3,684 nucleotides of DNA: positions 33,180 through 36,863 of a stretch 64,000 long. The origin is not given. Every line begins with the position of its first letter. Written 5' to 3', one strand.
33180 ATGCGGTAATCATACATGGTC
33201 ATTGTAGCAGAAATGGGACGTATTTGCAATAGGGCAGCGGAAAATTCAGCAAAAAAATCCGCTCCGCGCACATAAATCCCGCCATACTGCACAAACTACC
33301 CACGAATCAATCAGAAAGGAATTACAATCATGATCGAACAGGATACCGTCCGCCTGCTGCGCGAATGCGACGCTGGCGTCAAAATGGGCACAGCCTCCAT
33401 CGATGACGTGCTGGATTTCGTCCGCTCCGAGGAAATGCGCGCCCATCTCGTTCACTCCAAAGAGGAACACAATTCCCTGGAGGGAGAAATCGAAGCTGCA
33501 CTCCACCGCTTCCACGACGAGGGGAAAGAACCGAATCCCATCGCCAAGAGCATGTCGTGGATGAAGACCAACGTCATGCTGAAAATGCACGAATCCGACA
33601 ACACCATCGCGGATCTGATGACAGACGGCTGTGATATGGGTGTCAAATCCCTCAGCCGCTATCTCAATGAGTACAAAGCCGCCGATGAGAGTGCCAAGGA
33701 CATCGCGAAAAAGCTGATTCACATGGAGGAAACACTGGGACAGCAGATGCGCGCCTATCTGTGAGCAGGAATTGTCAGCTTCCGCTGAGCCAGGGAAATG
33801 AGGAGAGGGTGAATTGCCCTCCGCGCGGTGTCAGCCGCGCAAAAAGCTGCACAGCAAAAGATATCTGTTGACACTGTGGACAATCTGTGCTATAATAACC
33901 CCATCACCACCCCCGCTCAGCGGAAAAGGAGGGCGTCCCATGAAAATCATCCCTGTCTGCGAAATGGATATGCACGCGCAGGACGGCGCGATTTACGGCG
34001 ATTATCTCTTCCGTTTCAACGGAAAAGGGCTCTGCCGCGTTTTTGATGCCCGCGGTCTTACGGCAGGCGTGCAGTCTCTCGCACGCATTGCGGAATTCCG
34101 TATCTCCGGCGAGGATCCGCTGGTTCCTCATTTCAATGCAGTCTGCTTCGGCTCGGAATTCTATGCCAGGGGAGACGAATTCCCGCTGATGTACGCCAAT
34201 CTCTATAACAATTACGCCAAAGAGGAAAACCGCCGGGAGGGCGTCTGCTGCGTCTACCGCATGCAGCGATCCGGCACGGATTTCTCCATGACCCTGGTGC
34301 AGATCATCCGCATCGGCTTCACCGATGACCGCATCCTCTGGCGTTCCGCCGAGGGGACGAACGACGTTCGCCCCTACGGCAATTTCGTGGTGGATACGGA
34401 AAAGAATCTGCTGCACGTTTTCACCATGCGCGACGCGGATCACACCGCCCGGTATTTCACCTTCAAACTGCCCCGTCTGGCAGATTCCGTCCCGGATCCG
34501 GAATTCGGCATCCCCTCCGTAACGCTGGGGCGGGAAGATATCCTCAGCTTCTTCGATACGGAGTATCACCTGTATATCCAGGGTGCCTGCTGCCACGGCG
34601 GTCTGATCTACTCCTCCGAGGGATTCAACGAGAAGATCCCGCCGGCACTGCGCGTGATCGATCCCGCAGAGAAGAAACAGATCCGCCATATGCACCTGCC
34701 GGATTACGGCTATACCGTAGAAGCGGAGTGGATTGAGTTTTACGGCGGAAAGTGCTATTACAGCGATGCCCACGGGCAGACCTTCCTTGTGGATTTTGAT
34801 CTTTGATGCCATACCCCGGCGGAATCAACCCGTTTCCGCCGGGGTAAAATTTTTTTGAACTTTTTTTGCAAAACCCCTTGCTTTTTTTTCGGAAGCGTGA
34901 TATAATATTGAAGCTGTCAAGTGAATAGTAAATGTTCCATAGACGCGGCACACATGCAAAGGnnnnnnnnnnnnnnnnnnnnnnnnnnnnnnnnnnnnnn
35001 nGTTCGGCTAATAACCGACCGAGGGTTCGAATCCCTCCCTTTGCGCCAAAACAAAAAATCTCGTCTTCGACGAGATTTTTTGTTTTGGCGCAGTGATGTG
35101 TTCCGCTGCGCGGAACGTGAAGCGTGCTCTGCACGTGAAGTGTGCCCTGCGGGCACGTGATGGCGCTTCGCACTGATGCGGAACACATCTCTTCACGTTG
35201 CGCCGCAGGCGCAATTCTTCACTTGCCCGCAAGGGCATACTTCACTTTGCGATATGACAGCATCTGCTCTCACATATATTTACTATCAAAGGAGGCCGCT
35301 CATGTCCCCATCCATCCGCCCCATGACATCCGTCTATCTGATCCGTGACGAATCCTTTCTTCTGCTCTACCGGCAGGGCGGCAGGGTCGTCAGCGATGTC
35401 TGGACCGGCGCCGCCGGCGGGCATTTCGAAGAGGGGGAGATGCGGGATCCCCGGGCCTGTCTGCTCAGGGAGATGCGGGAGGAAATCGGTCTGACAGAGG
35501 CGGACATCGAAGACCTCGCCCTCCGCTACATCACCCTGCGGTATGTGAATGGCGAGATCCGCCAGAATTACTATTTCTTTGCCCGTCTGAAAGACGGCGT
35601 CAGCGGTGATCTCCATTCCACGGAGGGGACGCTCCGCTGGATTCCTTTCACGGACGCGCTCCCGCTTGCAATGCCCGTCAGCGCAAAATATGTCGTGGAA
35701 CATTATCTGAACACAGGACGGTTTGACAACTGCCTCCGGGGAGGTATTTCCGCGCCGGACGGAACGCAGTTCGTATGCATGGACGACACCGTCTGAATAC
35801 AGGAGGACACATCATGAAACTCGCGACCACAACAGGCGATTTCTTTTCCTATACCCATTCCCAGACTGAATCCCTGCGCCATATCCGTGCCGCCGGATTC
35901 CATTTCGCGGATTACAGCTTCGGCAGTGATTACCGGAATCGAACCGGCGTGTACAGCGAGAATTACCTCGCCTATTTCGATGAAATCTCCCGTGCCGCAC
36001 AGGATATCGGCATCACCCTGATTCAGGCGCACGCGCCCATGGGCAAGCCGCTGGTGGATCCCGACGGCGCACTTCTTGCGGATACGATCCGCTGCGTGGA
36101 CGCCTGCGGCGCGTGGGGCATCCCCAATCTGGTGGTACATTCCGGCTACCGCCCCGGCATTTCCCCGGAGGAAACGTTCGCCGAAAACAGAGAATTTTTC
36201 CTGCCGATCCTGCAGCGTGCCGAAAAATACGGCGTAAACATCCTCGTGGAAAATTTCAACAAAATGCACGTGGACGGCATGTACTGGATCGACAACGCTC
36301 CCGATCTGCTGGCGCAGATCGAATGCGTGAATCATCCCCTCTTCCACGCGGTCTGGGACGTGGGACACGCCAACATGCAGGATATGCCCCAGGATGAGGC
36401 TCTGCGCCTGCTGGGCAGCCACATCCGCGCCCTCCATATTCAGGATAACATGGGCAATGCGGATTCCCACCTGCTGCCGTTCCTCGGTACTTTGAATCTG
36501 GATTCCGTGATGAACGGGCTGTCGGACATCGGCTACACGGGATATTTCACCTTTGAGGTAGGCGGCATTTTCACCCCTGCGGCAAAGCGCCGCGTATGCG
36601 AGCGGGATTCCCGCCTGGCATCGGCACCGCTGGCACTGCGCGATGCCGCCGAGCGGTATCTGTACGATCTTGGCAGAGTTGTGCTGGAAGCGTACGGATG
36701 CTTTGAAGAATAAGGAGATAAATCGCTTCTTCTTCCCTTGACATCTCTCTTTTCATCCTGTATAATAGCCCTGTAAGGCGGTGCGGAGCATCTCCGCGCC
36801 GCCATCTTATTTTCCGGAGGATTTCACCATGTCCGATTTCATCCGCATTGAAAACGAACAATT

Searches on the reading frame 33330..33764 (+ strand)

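Call 7: search_protein_families(library=pfam, proteins=[window:33330-33764:+], max_evalue=0.001)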
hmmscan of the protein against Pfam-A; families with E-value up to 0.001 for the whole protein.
window:33330-33764:+ (144 aa): 0 families

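Call 69: search_protein_families(library=ncbifam, proteins=[window:33330-33764:+], max_evalue=0.01)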
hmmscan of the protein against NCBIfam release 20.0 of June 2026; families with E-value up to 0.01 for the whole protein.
window:33330-33764:+ (144 aa): 1 family
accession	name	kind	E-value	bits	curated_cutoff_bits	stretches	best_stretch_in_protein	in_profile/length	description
TIGR00833.1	actII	subfamily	0.0084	14.4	874.7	1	40-126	581-658/910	MMPL family RND transporter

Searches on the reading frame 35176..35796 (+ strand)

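Call 8: search_protein_families(library=pfam, proteins=[window:35176-35796:+], max_evalue=0.001)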
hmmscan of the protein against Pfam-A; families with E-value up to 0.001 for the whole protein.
window:35176-35796:+ (206 aa): 1 family
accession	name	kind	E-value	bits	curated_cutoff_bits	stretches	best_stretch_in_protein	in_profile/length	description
PF00293.34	NUDIX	-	4.4e-13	49.8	21.1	1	51-175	6-132/134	NUDIX domain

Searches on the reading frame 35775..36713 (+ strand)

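Call 8: search_protein_families(library=pfam, proteins=[window:35775-36713:+], max_evalue=0.001)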
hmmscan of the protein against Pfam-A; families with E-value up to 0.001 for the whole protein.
window:35775-36713:+ (312 aa): 1 family
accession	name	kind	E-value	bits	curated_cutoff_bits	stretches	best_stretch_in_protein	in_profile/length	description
PF01261.30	AP_endonuc_2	-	1.7e-31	110.3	31.1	1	35-262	2-229/249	Xylose isomerase-like TIM barrel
